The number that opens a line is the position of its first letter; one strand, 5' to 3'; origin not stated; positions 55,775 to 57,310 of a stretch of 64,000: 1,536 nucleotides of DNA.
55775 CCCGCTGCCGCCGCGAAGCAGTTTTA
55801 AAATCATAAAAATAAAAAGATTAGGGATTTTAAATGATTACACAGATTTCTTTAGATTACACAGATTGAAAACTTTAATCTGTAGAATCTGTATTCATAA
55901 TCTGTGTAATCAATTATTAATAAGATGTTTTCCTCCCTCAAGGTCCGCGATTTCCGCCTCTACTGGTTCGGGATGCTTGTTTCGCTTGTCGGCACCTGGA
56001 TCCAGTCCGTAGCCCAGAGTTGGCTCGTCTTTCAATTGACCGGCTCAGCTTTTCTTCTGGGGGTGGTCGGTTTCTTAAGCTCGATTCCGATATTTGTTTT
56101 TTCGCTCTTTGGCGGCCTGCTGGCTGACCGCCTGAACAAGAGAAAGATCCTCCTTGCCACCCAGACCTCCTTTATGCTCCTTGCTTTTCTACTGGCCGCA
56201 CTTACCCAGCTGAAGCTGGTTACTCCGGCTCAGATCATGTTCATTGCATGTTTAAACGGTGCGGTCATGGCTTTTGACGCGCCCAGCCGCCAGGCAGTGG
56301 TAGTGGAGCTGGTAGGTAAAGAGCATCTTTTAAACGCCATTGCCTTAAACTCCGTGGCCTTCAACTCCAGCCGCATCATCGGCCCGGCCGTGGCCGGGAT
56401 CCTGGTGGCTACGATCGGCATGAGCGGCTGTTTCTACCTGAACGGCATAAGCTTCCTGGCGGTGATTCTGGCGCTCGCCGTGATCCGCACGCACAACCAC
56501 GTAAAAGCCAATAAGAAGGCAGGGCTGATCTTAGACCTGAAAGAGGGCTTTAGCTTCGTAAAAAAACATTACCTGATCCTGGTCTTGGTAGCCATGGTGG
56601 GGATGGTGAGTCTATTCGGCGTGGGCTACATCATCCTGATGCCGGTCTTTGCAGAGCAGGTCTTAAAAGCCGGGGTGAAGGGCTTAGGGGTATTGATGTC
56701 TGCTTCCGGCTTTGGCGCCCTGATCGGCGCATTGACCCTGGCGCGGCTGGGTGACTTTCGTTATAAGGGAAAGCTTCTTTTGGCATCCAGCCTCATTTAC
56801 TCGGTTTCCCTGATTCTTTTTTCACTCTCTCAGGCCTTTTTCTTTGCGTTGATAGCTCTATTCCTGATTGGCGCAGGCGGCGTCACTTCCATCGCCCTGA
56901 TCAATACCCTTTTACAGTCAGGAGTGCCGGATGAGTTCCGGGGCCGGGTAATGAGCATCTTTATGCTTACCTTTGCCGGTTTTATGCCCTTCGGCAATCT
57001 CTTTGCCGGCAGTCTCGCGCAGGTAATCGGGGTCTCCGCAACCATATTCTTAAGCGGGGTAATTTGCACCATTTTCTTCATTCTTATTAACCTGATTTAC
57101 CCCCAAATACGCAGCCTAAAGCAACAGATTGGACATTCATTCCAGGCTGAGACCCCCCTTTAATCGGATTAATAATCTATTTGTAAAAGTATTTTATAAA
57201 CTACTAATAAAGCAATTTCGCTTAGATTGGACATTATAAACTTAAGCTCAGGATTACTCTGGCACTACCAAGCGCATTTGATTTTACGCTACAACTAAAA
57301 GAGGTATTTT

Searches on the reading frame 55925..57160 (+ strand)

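Call 8: search_protein_families(library=pfam, proteins=[window:55925-57160:+], max_evalue=0.01)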
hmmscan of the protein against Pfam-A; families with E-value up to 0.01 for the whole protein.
window:55925-57160:+ (412 aa): 2 families
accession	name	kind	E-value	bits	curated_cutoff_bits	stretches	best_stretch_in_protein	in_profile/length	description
PF05977.19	MFS_3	-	3.3e-66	224.3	27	1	2-397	4-400/524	Transmembrane secretion effector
PF07690.21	MFS_1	-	5.3e-48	164.1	33.4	2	14-350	2-339/347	Major Facilitator Superfamily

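Call 9: search_protein_families(library=ncbifam, proteins=[window:55925-57160:+], max_evalue=0.01)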
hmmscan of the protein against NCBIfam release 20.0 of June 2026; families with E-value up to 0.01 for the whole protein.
window:55925-57160:+ (412 aa): 14 families
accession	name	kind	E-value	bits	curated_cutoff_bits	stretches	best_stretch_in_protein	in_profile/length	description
TIGR00900.1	2A0121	subfamily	1.6e-59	202.1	319.6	1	10-369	1-364/364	H+ Antiporter protein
NF007792.0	PRK10489.1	equivalog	6.9e-52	176.9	324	1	7-402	16-409/419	enterobactin transporter EntS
NF012178.0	tet_MFS_V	exception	2.2e-32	112.7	640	1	3-384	3-390/409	tetracycline efflux MFS transporter Tet(V)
NF000246.1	macrolide_MefC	exception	2.6e-23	82.7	870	1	10-387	10-391/407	macrolide efflux MFS transporter Mef(C)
NF000245.1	macrolide_MefA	exception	8.3e-20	71.2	675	1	9-398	10-402/405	macrolide efflux MFS transporter Mef(A)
NF052575.1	MFS_efflux_Tap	equivalog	9.5e-20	71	625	1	12-398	8-400/401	multidrug efflux MFS transporter Tap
NF000051.1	macrolide_MefB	exception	3.3e-17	62.5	800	1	9-390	10-394/409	macrolide efflux MFS transporter Mef(B)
NF006386.0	PRK08633.1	equivalog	1.9e-12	45.7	1221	1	37-390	41-408/1147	acyl-[ACP]--phospholipid O-acyltransferase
TIGR00880.1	2_A_01_02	superfamily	2e-11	44.2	131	2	56-187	11-137/141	multidrug resistance protein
NF000154.1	macrolide_MefEN2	exception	1.1e-09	38.1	800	1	41-391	39-391/401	macrolide efflux MFS transporter Mef(En2)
NF007372.0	PRK09874.1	equivalog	1.2e-07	31.1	571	1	58-400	69-400/408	multidrug efflux MFS transporter MdtG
NF008586.0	PRK11551.1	equivalog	9.5e-05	21.5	410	0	222-400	23-198/406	3-(3-hydroxy-phenyl)propionate transporter MhpT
TIGR00895.1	2A0115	subfamily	0.00028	19.9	418.55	0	254-390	54-190/398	aromatic acid/H+ symport family MFS transporter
TIGR00893.1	2A0114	subfamily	0.0013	17.7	395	1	5-184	212-395/399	D-galactonate transporter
